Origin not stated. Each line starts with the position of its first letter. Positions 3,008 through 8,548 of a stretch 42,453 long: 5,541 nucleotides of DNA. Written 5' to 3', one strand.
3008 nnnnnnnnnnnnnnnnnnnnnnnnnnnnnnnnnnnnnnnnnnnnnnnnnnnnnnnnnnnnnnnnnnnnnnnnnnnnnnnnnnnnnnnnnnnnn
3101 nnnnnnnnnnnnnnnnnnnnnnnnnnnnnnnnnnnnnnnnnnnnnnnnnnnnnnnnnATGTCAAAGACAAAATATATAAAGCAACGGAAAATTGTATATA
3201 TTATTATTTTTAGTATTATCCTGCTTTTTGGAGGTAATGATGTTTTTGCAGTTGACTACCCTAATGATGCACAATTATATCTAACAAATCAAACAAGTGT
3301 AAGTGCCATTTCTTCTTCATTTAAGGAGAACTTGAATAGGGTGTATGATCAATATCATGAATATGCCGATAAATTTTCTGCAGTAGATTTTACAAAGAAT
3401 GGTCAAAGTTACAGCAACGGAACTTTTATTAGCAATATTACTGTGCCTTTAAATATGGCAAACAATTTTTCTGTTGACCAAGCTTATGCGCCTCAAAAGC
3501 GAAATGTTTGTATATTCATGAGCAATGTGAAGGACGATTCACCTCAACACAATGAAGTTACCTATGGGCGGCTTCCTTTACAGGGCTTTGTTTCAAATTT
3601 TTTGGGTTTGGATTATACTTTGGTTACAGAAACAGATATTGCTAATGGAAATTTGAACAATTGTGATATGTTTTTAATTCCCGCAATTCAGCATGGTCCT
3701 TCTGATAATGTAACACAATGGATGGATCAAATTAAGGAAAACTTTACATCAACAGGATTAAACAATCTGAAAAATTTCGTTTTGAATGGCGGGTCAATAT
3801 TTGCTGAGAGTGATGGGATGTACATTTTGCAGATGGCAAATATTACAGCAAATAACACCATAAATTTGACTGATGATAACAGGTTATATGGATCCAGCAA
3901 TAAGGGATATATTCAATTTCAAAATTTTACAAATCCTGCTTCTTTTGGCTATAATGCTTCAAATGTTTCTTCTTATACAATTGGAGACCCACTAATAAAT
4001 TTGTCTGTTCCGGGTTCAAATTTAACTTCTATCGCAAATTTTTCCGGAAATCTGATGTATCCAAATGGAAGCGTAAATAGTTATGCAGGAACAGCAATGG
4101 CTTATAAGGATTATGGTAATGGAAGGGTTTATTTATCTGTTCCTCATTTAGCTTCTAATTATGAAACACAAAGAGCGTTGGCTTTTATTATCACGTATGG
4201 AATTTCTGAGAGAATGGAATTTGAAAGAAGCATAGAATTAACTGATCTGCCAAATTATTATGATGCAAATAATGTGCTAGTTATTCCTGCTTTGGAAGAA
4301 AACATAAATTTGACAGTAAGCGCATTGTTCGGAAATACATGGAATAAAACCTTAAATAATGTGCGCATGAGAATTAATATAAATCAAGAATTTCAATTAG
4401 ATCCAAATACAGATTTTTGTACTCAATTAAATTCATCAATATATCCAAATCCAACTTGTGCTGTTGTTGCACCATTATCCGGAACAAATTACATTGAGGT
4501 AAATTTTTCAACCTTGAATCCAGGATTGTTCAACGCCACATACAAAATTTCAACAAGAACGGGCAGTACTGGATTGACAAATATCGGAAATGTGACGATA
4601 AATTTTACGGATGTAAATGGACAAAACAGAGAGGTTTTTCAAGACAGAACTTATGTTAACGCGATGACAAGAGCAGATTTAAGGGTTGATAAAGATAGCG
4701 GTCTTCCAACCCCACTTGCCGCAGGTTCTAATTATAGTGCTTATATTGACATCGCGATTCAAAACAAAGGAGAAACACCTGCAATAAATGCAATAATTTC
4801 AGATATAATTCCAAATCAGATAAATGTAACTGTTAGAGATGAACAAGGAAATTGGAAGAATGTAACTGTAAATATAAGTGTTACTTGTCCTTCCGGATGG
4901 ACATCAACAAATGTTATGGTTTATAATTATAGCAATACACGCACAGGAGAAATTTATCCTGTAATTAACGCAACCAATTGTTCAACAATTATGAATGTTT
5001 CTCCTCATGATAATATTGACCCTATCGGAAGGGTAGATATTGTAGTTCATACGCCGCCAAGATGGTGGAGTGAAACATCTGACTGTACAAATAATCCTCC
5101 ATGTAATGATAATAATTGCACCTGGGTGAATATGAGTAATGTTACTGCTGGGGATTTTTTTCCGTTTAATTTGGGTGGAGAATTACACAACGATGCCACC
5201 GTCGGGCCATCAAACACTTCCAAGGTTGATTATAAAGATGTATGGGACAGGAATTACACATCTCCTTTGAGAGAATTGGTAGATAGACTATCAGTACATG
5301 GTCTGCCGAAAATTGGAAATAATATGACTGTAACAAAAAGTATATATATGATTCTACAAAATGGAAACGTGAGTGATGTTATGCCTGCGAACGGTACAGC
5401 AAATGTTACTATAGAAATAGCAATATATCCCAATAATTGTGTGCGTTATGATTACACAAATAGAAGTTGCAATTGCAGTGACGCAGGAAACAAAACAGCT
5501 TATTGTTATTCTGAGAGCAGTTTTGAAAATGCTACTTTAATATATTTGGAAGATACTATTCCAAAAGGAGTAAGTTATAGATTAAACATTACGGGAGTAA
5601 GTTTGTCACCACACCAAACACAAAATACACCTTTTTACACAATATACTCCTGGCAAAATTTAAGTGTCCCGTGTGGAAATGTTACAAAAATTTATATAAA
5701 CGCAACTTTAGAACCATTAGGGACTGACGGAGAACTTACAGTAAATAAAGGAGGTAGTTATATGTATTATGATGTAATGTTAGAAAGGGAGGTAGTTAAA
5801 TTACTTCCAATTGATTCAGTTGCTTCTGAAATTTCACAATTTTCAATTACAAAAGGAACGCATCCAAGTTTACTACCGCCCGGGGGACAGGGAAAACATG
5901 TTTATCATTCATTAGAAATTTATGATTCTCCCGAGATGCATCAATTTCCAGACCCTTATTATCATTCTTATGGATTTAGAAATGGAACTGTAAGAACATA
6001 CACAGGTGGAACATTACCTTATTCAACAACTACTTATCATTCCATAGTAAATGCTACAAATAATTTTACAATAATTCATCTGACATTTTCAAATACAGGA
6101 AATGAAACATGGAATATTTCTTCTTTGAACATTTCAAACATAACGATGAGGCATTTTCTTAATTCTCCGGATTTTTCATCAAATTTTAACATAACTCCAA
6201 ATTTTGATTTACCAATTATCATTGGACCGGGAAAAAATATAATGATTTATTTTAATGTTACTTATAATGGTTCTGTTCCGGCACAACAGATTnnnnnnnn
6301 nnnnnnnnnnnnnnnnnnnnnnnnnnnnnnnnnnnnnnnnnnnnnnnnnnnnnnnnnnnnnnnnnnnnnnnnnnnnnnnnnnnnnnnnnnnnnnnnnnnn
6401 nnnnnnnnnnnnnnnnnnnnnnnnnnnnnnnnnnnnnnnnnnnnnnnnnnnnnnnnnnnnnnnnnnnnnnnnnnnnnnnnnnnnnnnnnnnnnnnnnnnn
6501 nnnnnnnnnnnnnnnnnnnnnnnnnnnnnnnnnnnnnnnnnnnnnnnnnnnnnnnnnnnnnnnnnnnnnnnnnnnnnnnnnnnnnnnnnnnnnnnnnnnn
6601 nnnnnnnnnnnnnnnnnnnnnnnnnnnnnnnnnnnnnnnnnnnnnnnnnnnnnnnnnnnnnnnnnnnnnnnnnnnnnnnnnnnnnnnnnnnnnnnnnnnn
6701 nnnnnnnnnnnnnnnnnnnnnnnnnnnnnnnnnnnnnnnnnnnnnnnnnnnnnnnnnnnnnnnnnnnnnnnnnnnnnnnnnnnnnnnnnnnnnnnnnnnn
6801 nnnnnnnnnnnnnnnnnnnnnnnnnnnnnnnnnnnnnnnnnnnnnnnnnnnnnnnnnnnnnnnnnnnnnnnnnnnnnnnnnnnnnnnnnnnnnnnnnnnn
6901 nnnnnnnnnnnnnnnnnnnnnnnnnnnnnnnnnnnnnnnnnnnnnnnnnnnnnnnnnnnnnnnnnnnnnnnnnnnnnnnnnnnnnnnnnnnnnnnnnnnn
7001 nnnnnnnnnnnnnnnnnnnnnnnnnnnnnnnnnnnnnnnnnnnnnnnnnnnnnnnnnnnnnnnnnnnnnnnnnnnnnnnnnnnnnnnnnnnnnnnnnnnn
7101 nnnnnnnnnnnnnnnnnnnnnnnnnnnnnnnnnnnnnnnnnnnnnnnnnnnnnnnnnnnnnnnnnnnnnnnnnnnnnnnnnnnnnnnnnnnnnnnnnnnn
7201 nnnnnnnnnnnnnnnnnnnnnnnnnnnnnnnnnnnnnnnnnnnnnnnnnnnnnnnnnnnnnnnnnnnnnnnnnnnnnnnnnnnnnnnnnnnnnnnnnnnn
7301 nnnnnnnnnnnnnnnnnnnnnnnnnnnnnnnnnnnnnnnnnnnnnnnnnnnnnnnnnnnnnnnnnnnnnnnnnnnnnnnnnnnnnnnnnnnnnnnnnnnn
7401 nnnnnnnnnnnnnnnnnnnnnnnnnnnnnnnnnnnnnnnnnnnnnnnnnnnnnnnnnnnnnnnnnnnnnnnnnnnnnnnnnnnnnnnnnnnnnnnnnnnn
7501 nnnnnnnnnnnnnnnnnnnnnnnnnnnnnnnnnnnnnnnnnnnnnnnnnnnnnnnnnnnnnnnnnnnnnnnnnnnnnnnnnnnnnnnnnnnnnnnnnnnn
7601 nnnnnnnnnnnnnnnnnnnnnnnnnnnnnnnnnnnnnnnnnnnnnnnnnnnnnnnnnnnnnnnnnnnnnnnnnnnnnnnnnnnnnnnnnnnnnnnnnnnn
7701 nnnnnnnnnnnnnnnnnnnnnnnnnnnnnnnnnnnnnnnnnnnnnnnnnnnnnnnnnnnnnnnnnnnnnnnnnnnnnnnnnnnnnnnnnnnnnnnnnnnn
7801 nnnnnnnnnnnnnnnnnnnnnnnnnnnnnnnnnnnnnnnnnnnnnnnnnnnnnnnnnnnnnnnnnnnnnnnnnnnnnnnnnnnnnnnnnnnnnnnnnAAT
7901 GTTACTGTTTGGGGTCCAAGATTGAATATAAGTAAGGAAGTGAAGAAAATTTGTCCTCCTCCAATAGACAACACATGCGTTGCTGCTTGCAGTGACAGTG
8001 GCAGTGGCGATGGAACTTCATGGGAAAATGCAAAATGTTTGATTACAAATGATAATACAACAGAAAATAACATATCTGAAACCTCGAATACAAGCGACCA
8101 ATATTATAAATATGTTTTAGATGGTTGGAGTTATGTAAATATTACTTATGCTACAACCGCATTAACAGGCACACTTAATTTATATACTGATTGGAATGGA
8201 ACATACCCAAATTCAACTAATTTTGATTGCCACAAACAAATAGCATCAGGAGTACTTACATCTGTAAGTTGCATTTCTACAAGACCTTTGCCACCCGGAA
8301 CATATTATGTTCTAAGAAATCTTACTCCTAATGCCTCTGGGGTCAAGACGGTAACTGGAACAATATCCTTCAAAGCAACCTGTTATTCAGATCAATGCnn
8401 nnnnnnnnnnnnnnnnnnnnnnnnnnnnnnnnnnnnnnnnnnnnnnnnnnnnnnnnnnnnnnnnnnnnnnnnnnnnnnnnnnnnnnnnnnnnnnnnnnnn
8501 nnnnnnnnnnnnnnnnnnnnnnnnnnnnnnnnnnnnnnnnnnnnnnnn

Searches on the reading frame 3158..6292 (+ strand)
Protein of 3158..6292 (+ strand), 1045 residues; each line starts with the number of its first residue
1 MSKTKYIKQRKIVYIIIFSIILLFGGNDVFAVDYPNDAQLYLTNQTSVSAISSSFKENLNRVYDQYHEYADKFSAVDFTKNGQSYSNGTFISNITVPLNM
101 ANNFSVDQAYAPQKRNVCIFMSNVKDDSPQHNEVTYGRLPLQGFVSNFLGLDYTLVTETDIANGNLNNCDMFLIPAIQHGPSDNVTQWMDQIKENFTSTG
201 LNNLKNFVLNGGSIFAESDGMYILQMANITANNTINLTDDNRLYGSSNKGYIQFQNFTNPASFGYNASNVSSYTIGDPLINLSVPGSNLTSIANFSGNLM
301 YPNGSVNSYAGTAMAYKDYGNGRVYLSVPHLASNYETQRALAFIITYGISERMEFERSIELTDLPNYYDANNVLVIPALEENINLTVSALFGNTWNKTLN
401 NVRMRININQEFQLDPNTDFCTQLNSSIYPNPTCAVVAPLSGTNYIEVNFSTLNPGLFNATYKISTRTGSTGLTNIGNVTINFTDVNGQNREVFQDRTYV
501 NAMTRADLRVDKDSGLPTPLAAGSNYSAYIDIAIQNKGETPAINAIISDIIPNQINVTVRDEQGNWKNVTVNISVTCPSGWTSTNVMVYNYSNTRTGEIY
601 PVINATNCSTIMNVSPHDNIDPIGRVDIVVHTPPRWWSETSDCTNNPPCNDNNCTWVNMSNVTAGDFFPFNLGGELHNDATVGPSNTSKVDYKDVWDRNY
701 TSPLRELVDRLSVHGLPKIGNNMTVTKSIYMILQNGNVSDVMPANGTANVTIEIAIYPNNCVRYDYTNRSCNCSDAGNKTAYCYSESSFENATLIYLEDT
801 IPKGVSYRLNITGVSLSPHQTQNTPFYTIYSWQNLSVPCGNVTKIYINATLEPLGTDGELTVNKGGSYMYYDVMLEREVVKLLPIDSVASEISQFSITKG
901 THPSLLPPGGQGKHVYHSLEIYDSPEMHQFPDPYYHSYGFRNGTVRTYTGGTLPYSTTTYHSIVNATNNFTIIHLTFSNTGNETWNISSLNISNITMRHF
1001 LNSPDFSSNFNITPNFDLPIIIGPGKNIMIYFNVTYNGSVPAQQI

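Call 46: search_protein_families(library=pfam, proteins=[window:3158-6292:+], max_evalue=10)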
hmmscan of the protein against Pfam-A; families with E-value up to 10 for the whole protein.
window:3158-6292:+ (1045 aa): 2 families
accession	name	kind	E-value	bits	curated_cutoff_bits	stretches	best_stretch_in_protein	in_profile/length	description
PF11611.13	DUF4352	-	0.057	14.1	25.9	1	965-992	32-59/122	Domain of unknown function (DUF4352)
PF10633.15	NPCBM_assoc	-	0.065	13.9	24.4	1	564-586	17-38/78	NPCBM-associated, NEW3 domain of alpha-galactosidase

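Call 51: search_protein_families(library=ncbifam, proteins=[window:3158-6292:+], max_evalue=1)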
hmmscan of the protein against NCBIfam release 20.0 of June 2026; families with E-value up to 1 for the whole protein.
window:3158-6292:+ (1045 aa): 1 family
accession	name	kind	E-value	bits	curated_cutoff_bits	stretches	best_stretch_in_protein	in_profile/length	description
TIGR01451.2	B_ant_repeat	repeat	0.0068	16.4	24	1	532-555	18-41/53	DUF11 type repeat protein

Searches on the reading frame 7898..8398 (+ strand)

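Call 46: search_protein_families(library=pfam, proteins=[window:7898-8398:+], max_evalue=10)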
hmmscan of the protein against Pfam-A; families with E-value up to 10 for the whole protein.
window:7898-8398:+ (167 aa): 1 family
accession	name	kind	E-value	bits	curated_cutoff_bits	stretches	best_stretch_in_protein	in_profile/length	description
PF02169.21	LPP20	-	0.11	13.4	25.9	1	105-141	59-95/97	LPP20 lipoprotein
